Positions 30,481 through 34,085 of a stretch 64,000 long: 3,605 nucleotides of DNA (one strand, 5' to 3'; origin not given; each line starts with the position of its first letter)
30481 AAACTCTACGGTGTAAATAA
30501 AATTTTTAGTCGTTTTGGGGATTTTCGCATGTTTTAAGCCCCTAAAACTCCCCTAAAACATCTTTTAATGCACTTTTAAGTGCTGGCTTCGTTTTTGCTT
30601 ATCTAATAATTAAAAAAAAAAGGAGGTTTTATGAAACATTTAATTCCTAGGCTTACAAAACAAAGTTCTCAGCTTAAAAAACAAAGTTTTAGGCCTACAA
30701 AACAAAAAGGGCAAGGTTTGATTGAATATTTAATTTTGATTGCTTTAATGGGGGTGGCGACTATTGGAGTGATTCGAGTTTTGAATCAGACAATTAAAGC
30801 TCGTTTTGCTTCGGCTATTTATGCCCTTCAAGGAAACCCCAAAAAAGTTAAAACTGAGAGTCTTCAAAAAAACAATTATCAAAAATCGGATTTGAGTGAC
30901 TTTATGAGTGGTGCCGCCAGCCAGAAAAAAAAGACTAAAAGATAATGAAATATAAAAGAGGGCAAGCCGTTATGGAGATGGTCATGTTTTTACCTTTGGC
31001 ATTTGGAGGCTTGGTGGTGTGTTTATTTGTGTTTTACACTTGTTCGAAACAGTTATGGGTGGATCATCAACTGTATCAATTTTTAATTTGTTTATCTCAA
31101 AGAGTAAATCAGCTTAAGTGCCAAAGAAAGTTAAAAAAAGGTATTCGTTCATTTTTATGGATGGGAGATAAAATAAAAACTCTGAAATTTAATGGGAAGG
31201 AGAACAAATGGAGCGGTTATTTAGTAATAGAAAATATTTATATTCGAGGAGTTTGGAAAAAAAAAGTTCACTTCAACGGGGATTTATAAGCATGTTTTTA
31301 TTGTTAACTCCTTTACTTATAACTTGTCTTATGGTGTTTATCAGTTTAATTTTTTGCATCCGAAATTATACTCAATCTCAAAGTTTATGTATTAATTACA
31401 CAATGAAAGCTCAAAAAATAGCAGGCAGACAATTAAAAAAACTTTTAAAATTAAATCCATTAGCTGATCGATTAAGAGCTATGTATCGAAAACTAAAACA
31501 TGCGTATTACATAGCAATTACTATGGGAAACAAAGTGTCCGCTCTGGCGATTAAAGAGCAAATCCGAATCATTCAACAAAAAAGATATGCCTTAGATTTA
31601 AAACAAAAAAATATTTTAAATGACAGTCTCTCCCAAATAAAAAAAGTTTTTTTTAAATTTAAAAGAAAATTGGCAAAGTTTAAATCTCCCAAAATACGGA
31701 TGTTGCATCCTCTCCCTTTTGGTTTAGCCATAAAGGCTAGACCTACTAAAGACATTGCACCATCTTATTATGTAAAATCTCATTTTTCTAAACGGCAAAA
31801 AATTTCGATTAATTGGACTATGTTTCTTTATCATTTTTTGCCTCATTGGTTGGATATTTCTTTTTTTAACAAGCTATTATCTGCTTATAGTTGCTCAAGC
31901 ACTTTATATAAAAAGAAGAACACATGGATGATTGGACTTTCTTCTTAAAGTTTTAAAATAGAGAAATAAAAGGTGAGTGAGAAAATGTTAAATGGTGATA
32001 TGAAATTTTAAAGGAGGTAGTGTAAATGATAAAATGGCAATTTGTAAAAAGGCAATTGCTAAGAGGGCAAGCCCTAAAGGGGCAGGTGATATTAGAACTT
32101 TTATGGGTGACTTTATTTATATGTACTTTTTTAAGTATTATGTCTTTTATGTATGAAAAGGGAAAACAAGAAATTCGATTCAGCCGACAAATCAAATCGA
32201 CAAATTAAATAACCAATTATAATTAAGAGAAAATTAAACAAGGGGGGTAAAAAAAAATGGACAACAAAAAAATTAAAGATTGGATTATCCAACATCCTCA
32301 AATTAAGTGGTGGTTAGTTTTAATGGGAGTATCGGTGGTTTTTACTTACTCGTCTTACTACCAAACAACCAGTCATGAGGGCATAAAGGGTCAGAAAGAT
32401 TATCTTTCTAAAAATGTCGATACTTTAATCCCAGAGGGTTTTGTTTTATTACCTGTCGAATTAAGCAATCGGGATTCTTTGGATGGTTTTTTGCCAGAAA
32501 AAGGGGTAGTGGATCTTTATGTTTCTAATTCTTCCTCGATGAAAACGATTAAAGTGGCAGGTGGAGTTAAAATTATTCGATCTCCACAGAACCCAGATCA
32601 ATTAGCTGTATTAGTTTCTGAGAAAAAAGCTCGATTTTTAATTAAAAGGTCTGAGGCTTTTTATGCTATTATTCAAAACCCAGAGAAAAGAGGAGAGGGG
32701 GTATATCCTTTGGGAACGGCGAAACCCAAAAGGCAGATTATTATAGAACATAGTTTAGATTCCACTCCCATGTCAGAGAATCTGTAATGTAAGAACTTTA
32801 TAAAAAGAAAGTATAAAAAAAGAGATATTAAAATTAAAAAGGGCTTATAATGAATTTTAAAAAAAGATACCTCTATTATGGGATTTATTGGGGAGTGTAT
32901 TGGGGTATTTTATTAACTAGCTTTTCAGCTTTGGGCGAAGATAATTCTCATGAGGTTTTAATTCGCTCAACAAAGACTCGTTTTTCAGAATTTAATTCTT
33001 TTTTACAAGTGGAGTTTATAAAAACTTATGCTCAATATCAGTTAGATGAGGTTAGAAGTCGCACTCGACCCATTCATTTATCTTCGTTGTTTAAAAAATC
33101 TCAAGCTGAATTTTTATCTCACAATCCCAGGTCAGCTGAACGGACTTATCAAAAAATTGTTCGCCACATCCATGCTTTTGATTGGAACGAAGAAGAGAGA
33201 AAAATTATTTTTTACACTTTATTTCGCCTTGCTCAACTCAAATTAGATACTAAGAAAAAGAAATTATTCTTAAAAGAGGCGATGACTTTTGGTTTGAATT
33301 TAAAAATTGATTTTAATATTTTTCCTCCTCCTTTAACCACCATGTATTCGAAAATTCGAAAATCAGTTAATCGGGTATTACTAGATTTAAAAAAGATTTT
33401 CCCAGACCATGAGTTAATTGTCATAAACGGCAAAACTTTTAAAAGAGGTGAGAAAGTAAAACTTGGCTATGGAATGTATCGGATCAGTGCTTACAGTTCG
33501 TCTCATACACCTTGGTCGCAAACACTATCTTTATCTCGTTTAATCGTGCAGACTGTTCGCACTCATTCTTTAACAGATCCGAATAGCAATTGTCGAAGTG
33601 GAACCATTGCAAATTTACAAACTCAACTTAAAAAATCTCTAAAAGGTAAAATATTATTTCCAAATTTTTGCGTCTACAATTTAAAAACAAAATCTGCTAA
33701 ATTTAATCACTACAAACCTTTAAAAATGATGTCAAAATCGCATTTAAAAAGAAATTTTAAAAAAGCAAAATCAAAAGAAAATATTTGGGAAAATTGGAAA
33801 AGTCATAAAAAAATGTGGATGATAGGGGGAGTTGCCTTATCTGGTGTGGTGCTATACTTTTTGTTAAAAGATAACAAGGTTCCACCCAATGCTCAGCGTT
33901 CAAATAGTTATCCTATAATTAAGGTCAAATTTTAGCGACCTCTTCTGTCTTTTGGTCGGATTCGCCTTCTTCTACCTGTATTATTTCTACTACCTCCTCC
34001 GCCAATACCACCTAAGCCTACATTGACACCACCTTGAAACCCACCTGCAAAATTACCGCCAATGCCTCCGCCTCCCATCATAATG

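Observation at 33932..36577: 881-aa exported protein with an FG/prion-like Gly-Met-Phe-Pro repeat domain and a polyarginine tail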

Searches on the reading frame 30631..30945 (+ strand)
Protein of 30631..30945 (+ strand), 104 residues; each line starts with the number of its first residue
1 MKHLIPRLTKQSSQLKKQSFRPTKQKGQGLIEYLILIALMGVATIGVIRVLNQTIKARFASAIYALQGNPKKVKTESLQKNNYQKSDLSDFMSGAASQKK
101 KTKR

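Call 16: search_protein_families(library=pfam, proteins=[window:30631-30945:+], max_evalue=0.01)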
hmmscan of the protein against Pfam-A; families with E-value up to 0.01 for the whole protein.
window:30631-30945:+ (104 aa): 2 families
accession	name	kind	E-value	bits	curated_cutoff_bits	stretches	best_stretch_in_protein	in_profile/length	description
PF04964.19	Flp_Fap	-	0.0023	18.2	32.2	1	26-62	6-42/46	Flp/Fap pilin component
PF04021.17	Class_IIIsignal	-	0.0098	16.3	23.7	0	26-50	2-26/27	Class III signal peptide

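Call 84: search_protein_families(library=ncbifam, proteins=[window:30631-30945:+], max_evalue=1)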
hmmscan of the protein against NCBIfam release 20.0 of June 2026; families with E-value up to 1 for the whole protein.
window:30631-30945:+ (104 aa): 1 family
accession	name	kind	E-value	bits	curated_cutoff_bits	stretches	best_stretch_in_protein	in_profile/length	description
NF007014.0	PRK09478.1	equivalog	0.05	12.9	386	1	26-75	178-222/336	galactose/methyl galactoside ABC transporter permease MglC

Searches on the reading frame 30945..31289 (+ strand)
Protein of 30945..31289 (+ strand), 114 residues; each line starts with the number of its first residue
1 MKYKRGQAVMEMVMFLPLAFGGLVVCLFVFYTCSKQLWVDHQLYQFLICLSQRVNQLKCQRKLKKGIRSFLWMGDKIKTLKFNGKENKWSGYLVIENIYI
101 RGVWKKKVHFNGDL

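Call 16: search_protein_families(library=pfam, proteins=[window:30945-31289:+], max_evalue=0.01)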
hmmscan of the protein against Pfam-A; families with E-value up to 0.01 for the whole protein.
window:30945-31289:+ (114 aa): 0 families

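Call 84: search_protein_families(library=ncbifam, proteins=[window:30945-31289:+], max_evalue=1)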
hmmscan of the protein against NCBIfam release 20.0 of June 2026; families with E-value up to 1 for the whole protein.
window:30945-31289:+ (114 aa): 1 family
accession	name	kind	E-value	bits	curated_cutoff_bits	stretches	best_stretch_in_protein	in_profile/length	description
NF033494.1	NSS_import_MetS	equivalog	0.11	12.3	70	1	6-27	3-24/53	methionine/alanine import NSS transporter subunit MetS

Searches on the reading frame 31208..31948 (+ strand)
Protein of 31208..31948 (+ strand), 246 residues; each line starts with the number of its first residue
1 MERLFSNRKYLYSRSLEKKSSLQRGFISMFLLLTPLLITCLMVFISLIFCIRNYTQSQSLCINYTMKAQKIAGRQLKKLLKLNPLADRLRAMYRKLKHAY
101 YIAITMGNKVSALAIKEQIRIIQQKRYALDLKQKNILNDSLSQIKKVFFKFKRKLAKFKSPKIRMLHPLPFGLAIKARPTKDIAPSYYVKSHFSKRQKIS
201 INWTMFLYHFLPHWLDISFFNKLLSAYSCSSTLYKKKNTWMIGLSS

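Call 16: search_protein_families(library=pfam, proteins=[window:31208-31948:+], max_evalue=0.01)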
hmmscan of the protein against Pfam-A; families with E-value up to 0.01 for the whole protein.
window:31208-31948:+ (246 aa): 0 families

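Call 84: search_protein_families(library=ncbifam, proteins=[window:31208-31948:+], max_evalue=1)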
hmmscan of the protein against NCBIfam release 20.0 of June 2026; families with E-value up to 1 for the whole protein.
window:31208-31948:+ (246 aa): 0 families

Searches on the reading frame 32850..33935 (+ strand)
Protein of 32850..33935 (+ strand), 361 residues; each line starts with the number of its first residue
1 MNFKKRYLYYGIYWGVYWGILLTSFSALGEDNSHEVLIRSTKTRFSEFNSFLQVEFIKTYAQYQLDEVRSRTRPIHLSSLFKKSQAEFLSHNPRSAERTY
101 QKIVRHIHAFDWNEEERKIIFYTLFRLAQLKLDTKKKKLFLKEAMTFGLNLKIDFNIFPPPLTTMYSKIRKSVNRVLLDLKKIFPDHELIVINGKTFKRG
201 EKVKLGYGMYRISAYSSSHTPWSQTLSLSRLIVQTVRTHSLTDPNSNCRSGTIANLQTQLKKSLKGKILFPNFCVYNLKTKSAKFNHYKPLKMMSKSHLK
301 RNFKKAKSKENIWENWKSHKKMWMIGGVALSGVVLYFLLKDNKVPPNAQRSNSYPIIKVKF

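Call 3: search_protein_families(library=pfam, proteins=[window:32850-33935:+], max_evalue=1)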
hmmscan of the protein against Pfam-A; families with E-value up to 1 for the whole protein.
window:32850-33935:+ (361 aa): 1 family
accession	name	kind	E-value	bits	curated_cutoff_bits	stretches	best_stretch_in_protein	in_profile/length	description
PF08759.17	GT-D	-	0.22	11.7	27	0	165-200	93-130/225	Glycosyltransferase GT-D fold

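Call 4: search_protein_families(library=ncbifam, proteins=[window:32850-33935:+], max_evalue=1)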
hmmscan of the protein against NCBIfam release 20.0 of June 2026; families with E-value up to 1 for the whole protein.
window:32850-33935:+ (361 aa): 0 families
